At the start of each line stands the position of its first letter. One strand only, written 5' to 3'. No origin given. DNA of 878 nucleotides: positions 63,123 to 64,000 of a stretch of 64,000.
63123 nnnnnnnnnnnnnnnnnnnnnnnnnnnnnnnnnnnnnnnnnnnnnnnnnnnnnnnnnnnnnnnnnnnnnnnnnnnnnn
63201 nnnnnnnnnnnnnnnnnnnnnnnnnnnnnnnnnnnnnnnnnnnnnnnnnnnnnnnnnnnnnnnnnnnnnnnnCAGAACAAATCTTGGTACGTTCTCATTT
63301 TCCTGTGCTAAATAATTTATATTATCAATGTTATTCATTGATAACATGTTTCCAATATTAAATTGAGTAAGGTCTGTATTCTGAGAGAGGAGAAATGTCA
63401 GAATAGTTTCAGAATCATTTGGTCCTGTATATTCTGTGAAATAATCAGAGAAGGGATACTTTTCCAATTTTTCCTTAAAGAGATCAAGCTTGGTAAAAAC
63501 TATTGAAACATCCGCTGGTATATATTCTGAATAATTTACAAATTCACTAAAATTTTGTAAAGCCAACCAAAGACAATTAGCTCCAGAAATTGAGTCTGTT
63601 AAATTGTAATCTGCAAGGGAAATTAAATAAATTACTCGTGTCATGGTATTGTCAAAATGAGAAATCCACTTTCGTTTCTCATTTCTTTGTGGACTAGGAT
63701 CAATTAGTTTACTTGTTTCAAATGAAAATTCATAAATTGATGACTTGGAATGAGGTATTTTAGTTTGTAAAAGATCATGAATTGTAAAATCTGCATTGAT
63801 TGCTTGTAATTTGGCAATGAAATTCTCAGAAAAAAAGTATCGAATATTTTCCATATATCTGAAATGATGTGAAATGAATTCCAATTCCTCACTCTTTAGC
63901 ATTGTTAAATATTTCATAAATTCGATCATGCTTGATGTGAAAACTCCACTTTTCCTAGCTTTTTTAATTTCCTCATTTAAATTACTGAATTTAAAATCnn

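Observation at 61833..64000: A divergent G-alpha gene with degenerate nucleotide-binding motifs lies 133 bp upstream of a 7TM receptor gene on the same strand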

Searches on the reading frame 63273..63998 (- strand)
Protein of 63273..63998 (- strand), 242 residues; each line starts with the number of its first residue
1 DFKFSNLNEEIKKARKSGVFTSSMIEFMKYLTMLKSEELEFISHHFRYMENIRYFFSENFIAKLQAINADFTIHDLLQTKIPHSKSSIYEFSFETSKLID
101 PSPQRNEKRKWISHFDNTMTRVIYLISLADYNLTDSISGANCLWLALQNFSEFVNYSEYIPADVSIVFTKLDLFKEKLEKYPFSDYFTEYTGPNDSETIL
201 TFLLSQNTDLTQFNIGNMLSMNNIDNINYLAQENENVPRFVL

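Call 9: search_protein_families(library=pfam, proteins=[window:63273-63998:-], max_evalue=1)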
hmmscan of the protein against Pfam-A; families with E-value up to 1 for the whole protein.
seq(242 aa): 2 families
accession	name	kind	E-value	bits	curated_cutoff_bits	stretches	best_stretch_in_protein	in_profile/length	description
PF00503.26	G-alpha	-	1.1e-33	117.2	48.8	1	12-212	100-302/333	G-protein alpha subunit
PF12570.13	DUF3750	-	0.17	13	25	1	175-210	81-115/128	Protein of unknown function (DUF3750)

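Call 10: search_solved_structures(query=window:63273-63998:-, max_evalue=0.01, show_alignments=2)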
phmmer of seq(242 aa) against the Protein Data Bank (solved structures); distinct sequences matched with E-value up to 0.01: 353 (the best 60 are shown).
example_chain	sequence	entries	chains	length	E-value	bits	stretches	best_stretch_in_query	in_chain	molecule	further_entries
9bsb_A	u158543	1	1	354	2.5e-15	60.2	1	45-206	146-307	Guanine nucleotide-binding protein G(o) subunit alpha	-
31bg_A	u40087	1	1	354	4.3e-15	59.5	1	45-206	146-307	Guanine nucleotide-binding protein G(o) subunit alpha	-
8dzq_B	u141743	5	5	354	4.3e-15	59.5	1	45-206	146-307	Guanine nucleotide-binding protein G(o) subunit alpha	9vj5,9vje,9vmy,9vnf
9f33_A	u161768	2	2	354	4.3e-15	59.5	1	45-206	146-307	Guanine nucleotide-binding protein G(o) subunit alpha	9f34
7ts0_A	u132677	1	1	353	9.8e-15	58.3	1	46-206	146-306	Dominant negative Go alpha subunit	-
6mhe_A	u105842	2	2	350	1.4e-14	57.8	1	16-211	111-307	Guanine nucleotide-binding protein G(k) subunit alpha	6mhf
1svk_A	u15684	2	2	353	1.5e-14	57.7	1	46-211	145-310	Guanine nucleotide-binding protein G(i), alpha-1 subunit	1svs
6oik_A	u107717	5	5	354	1.5e-14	57.6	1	45-206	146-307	Guanine nucleotide-binding protein G(o) subunit alpha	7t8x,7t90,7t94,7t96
8tzq_B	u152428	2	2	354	1.5e-14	57.6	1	45-206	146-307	Guanine nucleotide-binding protein G(o) subunit alpha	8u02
6k41_A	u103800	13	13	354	1.5e-14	57.6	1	45-206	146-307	Guanine nucleotide-binding protein G(o) subunit alpha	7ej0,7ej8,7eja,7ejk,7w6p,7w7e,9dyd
9wxm_A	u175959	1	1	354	1.6e-14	57.6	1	45-211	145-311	Guanine nucleotide-binding protein G(i) subunit alpha-3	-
6oya_A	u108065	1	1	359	1.8e-14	57.5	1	72-210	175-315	Gt-alpha/Gi1-alpha chimera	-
8yk0_C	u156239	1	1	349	2e-14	57.3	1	45-211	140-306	Guanine nucleotide-binding protein G(i) subunit alpha-3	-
7t10_A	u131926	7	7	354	2.1e-14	57.2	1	45-211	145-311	Guanine nucleotide-binding protein G(i) subunit alpha-3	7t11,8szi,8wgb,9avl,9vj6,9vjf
8xgr_G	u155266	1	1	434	2.4e-14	57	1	72-209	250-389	Guanine nucleotide-binding protein G(I)/G(S)/G(O) subunit gamma-2,eGt-alpha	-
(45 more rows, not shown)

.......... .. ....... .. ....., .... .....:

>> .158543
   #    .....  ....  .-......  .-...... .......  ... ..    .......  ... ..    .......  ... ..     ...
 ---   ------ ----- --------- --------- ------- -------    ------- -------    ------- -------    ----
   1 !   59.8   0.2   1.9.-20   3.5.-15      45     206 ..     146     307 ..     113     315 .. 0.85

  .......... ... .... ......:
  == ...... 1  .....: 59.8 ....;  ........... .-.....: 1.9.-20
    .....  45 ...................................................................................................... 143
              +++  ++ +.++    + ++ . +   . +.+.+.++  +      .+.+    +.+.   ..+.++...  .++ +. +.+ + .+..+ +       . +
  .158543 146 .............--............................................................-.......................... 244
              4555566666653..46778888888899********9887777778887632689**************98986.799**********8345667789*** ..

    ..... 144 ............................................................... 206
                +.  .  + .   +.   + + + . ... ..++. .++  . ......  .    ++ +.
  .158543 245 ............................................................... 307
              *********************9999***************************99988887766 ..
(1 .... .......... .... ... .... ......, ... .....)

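Call 11: find_homologous_proteins(query=window:63273-63998:-, max_evalue=0.00001)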
Query seq(242 aa) (242 aa): 1 proteins with E <= 0.00001 among 199 candidates.
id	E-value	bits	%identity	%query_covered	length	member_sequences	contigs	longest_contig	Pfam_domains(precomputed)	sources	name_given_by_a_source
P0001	9.4e-154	528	100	100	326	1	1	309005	PF00503.27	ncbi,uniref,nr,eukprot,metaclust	ncbi:predicted protein [Naegleria gruberi]|uniref:Predicted protein n=1 Tax=Naegleria gruberi TaxID=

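Call 13: find_encoding_contigs(protein=P0001, flank=10000, max_places=3)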
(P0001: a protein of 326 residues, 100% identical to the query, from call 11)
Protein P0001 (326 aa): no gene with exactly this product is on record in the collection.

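Call 28: search_protein_representatives(protein=P0001)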
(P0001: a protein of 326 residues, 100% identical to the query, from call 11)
Query: 326 residues. Proteins with E-value up to 0.001 (for the whole library): 2181; up to 1e-10: 162; up to 1e-30: 4. The best 150 are listed.
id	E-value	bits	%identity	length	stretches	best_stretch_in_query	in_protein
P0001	4.7e-215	729.0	100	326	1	1-326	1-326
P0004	5.0e-43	164.1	38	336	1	23-290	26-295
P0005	1.3e-38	149.6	38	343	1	4-290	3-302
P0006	6.4e-36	140.7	34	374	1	12-289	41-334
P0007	1.2e-27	113.6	35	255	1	87-296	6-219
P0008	5.9e-20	88.3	29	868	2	129-275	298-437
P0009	5.8e-19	85.1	29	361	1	19-294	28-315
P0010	6.5e-17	78.3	25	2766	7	192-289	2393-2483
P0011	2.5e-16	76.4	38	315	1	128-290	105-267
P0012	5.0e-16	75.4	38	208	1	156-290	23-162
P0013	9.1e-16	74.6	25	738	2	127-290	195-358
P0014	2.2e-15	73.3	26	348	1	28-282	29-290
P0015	2.8e-15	73.0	22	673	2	26-286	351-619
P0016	2.8e-15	72.9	27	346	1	15-288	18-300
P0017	3.4e-15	72.7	32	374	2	127-286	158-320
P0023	1.1e-14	71.0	27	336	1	27-290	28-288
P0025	1.5e-14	70.6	39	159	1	190-281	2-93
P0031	7.3e-14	68.3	29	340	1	27-291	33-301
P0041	4.7e-13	65.7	36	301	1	166-289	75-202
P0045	6.5e-13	65.2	29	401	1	20-296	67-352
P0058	1.3e-12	64.2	29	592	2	179-312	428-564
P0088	7.3e-12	61.7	30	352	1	137-290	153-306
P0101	1.2e-11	61.0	35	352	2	178-296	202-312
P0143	5.7e-11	58.8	29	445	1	28-291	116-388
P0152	7.8e-11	58.4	27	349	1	9-288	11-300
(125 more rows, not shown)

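Call 30: list_cluster_members(proteins=[P0004, P0005, P0006, P0007, P0009, P0008, P0010])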
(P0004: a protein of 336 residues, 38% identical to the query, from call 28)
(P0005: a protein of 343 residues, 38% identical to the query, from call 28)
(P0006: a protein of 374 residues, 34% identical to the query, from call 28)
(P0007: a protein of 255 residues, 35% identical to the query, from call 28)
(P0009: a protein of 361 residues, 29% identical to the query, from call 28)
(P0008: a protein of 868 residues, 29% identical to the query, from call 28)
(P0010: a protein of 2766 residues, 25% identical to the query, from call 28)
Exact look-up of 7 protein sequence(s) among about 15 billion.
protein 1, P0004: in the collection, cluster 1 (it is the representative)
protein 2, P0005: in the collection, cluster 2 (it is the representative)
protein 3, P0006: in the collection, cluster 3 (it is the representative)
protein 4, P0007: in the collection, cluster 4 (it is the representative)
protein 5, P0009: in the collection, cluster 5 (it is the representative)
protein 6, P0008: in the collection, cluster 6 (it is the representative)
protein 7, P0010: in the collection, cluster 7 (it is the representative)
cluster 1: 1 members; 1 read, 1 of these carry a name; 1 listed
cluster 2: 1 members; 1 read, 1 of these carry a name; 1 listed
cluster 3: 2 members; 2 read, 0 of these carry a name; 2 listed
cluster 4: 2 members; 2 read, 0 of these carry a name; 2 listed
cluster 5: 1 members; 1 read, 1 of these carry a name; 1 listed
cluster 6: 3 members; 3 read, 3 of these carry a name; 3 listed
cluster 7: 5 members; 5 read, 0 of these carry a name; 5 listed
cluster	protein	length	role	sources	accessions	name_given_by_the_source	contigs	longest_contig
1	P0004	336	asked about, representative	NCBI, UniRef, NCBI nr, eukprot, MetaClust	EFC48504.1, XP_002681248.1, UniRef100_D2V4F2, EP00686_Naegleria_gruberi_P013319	predicted protein [Naegleria gruberi] | Predicted protein n=1 Tax=Naegleria gruberi TaxID=5762 RepID=D2V4F2_NAEGR | uncharacterized protein NAEGRDRAFT_63704 [Naegleria gruberi]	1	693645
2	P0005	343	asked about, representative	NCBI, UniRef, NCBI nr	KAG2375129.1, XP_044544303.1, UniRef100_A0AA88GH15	hypothetical protein C9374_010133 [Naegleria lovaniensis] | Uncharacterized protein n=1 Tax=Naegleria lovaniensis TaxID=51637 RepID=A0AA88GH15_NAELO | uncharacterized protein C9374_010133 [Naegleria lovaniensis]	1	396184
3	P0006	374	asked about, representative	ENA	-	-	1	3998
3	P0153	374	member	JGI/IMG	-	-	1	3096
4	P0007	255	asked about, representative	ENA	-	-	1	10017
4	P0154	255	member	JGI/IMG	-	-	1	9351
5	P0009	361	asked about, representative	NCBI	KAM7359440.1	guanine nucleotide-binding protein G(q) subunit alpha-like [Cochliomyia hominivorax]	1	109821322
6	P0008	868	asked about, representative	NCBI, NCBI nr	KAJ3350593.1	guanine nucleotide-binding protein subunit alpha [Entophlyctis luteolus]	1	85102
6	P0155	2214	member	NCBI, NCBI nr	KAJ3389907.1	Serine/threonine-protein kinase smu1 [Entophlyctis sp. JEL0112]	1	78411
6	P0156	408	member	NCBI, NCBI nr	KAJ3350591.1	oxidation resistance protein 1 [Entophlyctis luteolus]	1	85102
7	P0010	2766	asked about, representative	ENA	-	-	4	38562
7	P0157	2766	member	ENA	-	-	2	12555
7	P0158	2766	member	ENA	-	-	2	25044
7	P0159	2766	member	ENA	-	-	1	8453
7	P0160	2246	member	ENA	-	-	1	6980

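Call 31: find_encoding_contigs(protein=P0005, flank=10000, max_places=2)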
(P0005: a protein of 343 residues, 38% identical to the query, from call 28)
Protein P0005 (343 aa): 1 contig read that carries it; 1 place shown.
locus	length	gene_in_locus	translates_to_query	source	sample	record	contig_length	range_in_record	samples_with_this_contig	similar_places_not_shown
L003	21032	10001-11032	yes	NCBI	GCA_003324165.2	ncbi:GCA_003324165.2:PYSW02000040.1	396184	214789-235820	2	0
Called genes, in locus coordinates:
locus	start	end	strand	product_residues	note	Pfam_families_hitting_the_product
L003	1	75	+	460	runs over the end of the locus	PF25390:WD40_RLD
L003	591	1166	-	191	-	PF00173:Cyt-b5 (weak)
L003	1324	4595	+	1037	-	PF15277:Sec3-PIP2_bind, PF09763:Sec3_CC, PF20654:Sec3_C-term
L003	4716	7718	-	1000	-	-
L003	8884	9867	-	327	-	-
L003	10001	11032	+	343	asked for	PF00503:G-alpha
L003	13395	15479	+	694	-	PF02010:REJ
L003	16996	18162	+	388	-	-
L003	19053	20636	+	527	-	PF22669:Exo_endo_phos2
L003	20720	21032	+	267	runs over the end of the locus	PF03876:SHS2_Rpb7-N, PF08292:RNA_pol_Rbc25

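Call 32: find_encoding_contigs(protein=P0004, flank=10000, max_places=2)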
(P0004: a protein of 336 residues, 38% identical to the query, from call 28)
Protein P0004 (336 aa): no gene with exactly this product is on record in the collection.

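Call 33: find_encoding_contigs(protein=P0007, flank=10000, max_places=2)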
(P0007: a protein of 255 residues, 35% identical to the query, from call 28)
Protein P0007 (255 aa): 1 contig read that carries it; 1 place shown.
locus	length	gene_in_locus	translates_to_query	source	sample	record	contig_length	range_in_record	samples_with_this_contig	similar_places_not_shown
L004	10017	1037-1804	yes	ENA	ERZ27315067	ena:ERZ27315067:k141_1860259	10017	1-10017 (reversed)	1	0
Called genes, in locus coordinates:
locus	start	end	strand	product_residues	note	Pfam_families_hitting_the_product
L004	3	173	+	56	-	?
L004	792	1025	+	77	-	PF13191:AAA_16 (weak)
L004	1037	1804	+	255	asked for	PF00503:G-alpha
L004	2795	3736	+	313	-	-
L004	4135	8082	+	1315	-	PF01436:NHL (faint), PF25021:TEN_NHL, PF07974:EGF_2 (faint), PF21700:EGF_DL_JAG (faint), PF23106:EGF_Teneurin (faint), PF23301:EGF_PEAR1L (faint), PF25024:EGF_TEN (weak)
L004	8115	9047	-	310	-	PF07714:PK_Tyr_Ser-Thr, PF00069:Pkinase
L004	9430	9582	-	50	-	-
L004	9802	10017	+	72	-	?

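Call 34: find_encoding_contigs(protein=P0006, flank=10000, max_places=2)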
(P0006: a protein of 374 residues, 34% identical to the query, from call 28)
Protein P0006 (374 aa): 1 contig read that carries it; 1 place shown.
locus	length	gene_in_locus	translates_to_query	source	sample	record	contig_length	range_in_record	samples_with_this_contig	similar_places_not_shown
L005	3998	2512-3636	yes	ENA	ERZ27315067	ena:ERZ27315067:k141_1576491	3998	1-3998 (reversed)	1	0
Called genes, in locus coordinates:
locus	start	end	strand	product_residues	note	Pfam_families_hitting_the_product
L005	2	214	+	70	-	?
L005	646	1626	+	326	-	PF00069:Pkinase, PF07714:PK_Tyr_Ser-Thr, PF14593:PH_3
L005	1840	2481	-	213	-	PF00612:IQ (faint)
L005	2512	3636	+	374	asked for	PF00503:G-alpha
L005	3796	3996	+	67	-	?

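Call 49: find_homologous_proteins(query=A2, max_evalue=1e-10)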
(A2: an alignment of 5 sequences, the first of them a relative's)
Query A2 (5 sequences) (326 aa, profile of the alignment): 3 proteins with E <= 1e-10 among 4402 candidates.
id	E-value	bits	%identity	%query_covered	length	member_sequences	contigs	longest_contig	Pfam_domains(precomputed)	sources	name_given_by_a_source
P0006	1.5e-140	486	32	87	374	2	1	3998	PF00503.27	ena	-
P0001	7.0e-133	461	100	100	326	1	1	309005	PF00503.27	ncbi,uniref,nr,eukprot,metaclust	ncbi:predicted protein [Naegleria gruberi]|uniref:Predicted protein n=1 Tax=Naegleria gruberi TaxID=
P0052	8.5e-27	112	33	48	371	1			PF00025.28,PF00503.27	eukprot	eukprot:augustus_masked-scaffold_52-processed-gene-1.14-mRNA-1 protein AED:0.42 eAED:0.42 QI:0/-1/0/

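Call 53: search_protein_families(library=pfam, proteins=[P0001, P0004, P0005, P0006], max_evalue=0.1)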
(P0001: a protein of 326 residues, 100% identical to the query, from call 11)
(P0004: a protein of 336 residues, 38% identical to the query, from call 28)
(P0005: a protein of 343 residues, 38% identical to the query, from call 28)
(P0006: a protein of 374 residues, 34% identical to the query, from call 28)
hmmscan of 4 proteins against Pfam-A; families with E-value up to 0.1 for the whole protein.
P0001 (326 aa): 1 family
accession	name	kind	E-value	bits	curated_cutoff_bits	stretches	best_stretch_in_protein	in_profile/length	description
PF00503.26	G-alpha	-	3.9e-44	151.6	48.8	1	10-296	3-302/333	G-protein alpha subunit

P0004 (336 aa): 3 families
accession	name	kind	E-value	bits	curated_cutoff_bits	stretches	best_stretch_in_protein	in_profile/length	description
PF00503.26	G-alpha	-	4.5e-35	121.8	48.8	1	9-326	3-329/333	G-protein alpha subunit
PF01926.29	MMR_HSR1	-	0.082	13.5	21.9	0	32-49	2-19/113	50S ribosome-binding GTPase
PF01580.24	FtsK_SpoIIIE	-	0.097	12.5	24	0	14-49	27-59/221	FtsK/SpoIIIE family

P0005 (343 aa): 1 family
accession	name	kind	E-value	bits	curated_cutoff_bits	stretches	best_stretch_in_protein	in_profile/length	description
PF00503.26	G-alpha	-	3.5e-45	155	48.8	1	8-335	3-330/333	G-protein alpha subunit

P0006 (374 aa): 16 families
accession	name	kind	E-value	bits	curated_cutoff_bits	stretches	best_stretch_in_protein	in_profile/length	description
PF00503.26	G-alpha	-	1.3e-45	156.4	48.8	1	37-361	1-328/333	G-protein alpha subunit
PF10662.15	PduV-EutP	-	0.0009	19.5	21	1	60-99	2-41/143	Ethanolamine utilisation - propanediol utilisation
PF00448.28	SRP54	-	0.0032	17.6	22.7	0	221-284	82-141/196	SRP54-type protein, GTPase domain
PF00025.27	Arf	-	0.0032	17.4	22.3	0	221-265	56-99/174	ADP-ribosylation factor family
PF00005.33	ABC_tran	-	0.005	17.9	25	1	58-85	10-37/137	ABC transporter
PF13191.12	AAA_16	-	0.014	16.3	32.6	1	56-95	21-52/167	AAA ATPase domain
PF13238.12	AAA_18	-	0.019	15.9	29.4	0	62-113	1-35/128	AAA domain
PF05673.19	DUF815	-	0.023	14.3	23.8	1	54-80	48-74/249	Protein of unknown function (DUF815)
PF14532.12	Sigma54_activ_2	-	0.04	14.6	25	0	57-86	19-48/138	Sigma-54 interaction domain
PF13555.12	AAA_29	-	0.04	14.1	27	1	59-76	22-39/61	P-loop containing region of AAA domain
PF01580.24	FtsK_SpoIIIE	-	0.041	13.8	24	1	52-77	36-57/221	FtsK/SpoIIIE family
PF08477.19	Roc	-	0.046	14.4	27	0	62-91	2-31/119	Ras of Complex, Roc, domain of DAPkinase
PF13671.12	AAA_33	-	0.062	14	27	0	62-77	2-17/143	AAA domain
PF12031.14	BAF250_C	-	0.072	12.8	21.1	0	125-182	170-226/257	SWI/SNF-like complex subunit BAF250/Osa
PF03193.22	RsgA_GTPase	-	0.078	13.2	30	0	60-81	107-128/174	RsgA GTPase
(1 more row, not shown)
